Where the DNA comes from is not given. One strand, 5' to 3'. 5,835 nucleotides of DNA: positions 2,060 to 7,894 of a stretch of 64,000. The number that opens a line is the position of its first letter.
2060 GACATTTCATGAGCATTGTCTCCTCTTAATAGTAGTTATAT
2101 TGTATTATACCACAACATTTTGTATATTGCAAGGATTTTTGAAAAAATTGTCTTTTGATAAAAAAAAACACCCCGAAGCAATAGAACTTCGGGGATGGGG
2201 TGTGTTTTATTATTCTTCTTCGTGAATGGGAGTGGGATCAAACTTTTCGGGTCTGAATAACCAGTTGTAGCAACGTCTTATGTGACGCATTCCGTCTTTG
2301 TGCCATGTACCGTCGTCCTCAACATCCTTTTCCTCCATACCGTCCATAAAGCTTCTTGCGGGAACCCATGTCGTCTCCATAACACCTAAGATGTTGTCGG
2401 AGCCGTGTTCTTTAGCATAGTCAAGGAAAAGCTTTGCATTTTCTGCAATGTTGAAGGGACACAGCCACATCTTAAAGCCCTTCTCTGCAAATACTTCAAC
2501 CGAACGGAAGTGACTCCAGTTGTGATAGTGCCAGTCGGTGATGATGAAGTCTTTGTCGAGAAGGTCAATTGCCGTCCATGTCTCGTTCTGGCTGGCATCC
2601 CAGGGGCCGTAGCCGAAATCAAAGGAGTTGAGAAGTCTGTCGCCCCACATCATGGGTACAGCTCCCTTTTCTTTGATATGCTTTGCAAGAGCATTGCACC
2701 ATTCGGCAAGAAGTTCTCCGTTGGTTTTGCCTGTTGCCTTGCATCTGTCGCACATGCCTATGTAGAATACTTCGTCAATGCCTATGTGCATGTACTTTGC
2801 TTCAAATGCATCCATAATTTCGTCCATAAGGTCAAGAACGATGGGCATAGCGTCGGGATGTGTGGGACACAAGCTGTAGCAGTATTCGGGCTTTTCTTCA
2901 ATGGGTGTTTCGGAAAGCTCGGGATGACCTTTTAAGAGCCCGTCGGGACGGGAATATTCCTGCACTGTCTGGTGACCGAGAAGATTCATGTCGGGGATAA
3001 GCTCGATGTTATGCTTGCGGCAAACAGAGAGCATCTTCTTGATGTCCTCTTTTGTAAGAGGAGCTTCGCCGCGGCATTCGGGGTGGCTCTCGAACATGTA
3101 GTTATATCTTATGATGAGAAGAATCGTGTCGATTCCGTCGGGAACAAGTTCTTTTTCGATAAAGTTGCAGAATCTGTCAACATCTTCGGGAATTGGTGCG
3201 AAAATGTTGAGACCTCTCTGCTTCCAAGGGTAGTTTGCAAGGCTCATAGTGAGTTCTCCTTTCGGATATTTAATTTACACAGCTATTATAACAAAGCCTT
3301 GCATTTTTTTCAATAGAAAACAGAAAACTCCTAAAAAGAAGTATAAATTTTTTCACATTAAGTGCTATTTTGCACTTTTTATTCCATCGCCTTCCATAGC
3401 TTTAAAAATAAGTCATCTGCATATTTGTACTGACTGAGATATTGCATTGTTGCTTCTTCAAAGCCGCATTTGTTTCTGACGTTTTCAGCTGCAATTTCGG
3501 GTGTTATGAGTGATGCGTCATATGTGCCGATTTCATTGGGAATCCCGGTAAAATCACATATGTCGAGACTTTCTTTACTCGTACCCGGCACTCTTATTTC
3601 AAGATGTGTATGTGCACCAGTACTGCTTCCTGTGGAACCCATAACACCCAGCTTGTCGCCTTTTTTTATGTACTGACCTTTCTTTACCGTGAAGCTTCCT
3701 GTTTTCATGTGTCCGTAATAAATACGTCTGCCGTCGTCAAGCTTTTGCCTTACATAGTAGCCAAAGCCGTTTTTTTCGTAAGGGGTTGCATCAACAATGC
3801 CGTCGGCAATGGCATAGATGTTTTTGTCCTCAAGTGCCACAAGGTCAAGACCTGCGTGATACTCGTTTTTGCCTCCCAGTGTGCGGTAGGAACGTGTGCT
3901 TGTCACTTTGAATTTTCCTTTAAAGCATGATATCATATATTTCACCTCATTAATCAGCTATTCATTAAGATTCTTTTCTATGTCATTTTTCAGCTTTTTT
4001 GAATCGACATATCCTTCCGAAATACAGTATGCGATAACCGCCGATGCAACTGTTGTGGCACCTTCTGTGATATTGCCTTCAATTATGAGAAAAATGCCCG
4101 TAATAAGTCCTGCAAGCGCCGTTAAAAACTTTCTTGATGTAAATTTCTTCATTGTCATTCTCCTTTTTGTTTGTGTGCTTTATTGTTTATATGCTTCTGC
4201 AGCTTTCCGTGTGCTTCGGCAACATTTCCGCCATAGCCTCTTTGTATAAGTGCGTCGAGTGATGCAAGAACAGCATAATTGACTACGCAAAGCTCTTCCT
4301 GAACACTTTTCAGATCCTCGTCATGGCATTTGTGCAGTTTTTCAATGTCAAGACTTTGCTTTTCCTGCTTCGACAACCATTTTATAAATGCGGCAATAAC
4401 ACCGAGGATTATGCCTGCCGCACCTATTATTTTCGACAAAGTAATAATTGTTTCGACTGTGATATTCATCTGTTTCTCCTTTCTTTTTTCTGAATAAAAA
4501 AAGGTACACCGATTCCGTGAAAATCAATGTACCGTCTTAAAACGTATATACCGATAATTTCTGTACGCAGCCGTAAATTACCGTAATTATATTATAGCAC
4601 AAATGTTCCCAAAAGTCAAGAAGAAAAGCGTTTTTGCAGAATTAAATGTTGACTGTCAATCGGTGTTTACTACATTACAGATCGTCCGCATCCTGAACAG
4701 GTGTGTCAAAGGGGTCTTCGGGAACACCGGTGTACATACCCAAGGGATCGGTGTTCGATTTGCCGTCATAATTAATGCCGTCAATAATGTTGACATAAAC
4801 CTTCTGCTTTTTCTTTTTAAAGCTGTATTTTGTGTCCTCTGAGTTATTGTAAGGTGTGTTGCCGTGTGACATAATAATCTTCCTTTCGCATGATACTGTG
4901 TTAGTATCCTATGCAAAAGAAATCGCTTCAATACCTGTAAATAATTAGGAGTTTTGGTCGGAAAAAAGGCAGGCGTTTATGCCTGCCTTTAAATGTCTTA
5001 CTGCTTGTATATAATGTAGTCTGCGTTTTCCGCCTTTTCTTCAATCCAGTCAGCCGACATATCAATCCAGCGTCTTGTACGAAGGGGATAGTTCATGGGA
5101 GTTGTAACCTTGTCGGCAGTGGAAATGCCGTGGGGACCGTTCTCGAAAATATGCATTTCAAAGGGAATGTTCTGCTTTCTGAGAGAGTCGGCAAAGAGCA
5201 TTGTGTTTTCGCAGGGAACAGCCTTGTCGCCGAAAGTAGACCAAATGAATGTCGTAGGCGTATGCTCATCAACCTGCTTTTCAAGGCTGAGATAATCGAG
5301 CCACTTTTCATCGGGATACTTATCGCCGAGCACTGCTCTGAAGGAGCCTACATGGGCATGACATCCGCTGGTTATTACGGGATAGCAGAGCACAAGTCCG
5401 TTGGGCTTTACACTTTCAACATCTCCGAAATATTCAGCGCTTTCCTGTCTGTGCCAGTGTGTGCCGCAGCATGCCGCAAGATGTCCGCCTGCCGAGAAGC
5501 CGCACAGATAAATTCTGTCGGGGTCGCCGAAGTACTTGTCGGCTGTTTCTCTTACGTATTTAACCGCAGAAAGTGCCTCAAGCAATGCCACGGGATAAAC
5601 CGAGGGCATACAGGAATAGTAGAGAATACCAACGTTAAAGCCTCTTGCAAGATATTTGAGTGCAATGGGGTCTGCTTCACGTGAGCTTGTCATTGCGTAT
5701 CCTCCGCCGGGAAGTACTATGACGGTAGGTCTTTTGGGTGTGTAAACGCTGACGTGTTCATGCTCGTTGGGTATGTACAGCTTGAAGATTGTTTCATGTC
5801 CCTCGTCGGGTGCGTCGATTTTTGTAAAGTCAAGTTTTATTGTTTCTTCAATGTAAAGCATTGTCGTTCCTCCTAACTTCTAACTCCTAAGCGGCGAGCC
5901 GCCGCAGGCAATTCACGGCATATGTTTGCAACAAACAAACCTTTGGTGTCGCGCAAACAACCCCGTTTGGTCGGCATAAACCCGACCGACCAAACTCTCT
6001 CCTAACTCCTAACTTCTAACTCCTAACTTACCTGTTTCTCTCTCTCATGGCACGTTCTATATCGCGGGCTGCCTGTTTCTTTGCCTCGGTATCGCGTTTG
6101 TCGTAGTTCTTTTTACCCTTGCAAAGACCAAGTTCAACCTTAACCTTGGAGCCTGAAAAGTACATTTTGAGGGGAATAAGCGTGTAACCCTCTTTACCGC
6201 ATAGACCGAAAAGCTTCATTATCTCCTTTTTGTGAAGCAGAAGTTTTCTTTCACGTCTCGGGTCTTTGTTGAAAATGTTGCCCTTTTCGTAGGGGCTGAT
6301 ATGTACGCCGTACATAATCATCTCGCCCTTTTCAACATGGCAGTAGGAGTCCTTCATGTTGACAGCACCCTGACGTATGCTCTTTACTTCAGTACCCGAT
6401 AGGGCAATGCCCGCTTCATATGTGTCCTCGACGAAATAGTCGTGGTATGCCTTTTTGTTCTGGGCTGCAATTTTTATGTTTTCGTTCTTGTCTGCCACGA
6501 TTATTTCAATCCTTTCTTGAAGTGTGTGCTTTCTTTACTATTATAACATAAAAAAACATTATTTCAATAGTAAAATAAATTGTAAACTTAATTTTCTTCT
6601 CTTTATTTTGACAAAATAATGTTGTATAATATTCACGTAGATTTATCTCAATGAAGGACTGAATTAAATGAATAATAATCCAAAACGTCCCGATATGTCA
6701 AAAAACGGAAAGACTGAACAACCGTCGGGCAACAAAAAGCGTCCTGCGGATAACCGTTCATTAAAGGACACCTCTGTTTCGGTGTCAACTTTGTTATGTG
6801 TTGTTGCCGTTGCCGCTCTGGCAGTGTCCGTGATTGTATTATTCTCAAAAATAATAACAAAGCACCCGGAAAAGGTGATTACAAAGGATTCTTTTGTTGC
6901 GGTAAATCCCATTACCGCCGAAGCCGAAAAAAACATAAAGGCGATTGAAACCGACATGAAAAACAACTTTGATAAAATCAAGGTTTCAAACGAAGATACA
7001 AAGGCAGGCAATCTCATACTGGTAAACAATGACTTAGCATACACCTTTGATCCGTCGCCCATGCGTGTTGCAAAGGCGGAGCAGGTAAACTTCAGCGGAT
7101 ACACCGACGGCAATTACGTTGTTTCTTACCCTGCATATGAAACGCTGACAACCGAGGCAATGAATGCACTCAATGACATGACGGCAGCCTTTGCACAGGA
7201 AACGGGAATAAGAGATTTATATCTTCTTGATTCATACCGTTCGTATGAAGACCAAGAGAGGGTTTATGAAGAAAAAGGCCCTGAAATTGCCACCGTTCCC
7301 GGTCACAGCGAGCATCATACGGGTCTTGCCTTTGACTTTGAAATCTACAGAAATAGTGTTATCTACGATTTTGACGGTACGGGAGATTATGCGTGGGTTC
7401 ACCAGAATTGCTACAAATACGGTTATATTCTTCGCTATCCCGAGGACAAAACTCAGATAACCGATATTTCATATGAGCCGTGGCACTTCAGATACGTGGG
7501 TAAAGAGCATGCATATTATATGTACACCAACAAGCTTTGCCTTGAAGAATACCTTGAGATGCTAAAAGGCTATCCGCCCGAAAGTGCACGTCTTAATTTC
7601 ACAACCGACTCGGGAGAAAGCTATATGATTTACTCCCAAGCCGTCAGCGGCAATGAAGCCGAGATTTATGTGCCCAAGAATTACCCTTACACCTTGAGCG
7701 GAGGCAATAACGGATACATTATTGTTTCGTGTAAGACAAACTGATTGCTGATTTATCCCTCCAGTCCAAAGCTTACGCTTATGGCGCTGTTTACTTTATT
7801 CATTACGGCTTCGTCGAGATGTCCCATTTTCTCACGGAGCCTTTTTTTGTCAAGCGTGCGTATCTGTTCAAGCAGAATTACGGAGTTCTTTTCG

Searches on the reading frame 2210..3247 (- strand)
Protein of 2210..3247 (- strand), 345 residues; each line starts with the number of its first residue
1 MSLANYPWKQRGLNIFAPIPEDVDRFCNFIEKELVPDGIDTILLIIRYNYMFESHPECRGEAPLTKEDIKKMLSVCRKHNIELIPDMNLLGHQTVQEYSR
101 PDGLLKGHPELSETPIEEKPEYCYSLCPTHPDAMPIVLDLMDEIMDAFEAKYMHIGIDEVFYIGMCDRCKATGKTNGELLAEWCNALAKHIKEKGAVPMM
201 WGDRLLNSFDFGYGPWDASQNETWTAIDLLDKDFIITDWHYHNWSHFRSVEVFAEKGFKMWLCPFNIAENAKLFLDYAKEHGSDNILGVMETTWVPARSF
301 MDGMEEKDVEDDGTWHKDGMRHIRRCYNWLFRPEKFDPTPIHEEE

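Call 53: search_protein_families(library=pfam, proteins=[window:2210-3247:-], max_evalue=0.001)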
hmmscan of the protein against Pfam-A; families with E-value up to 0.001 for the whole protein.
window:2210-3247:- (345 aa): 2 families
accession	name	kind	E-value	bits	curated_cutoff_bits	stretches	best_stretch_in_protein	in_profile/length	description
PF00728.28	Glyco_hydro_20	-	4.7e-17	62.8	22.3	1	63-282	74-274/348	Glycosyl hydrolase family 20, catalytic domain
PF16126.11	DUF4838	-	4.2e-07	29.9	26.6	1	88-194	58-167/325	Domain of unknown function (DUF4838)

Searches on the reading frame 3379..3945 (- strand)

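Call 53: search_protein_families(library=pfam, proteins=[window:3379-3945:-], max_evalue=0.001)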
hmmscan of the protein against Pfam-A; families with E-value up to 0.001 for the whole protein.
window:3379-3945:- (188 aa): 1 family
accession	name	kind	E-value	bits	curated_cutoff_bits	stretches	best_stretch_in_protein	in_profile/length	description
PF01551.29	Peptidase_M23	-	4.1e-21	75.4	28.7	1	29-122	2-92/96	Peptidase family M23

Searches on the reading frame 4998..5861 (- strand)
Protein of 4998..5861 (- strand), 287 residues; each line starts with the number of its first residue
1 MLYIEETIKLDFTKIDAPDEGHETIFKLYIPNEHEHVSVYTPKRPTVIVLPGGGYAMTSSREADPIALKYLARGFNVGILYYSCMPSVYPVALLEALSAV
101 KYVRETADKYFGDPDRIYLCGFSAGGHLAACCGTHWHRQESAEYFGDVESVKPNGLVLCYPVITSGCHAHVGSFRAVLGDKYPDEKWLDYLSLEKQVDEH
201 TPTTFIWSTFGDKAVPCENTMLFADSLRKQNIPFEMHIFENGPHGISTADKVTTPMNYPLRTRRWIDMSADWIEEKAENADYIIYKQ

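Call 53: search_protein_families(library=pfam, proteins=[window:4998-5861:-], max_evalue=0.001)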
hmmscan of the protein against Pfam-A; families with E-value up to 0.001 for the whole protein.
window:4998-5861:- (287 aa): 4 families
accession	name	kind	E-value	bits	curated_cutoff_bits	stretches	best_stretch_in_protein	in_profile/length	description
PF20434.5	BD-FAE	-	8.4e-18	65.1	26.8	1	42-227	11-215/215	BD-FAE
PF07859.19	Abhydrolase_3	-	1e-12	48.7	25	1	49-191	3-144/210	alpha/beta hydrolase fold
PF00326.27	Peptidase_S9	-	3e-11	43.7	22.6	1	100-250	49-193/213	Prolyl oligopeptidase family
PF00135.34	COesterase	-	1.2e-05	25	27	1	37-131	88-199/515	Carboxylesterase family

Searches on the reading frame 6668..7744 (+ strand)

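Call 53: search_protein_families(library=pfam, proteins=[window:6668-7744:+], max_evalue=0.001)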
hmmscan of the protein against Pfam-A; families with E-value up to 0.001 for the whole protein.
window:6668-7744:+ (358 aa): 1 family
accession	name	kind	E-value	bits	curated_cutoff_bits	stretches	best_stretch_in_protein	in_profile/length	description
PF02557.22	VanY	-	3.5e-28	98.5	25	1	159-279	3-132/132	D-alanyl-D-alanine carboxypeptidase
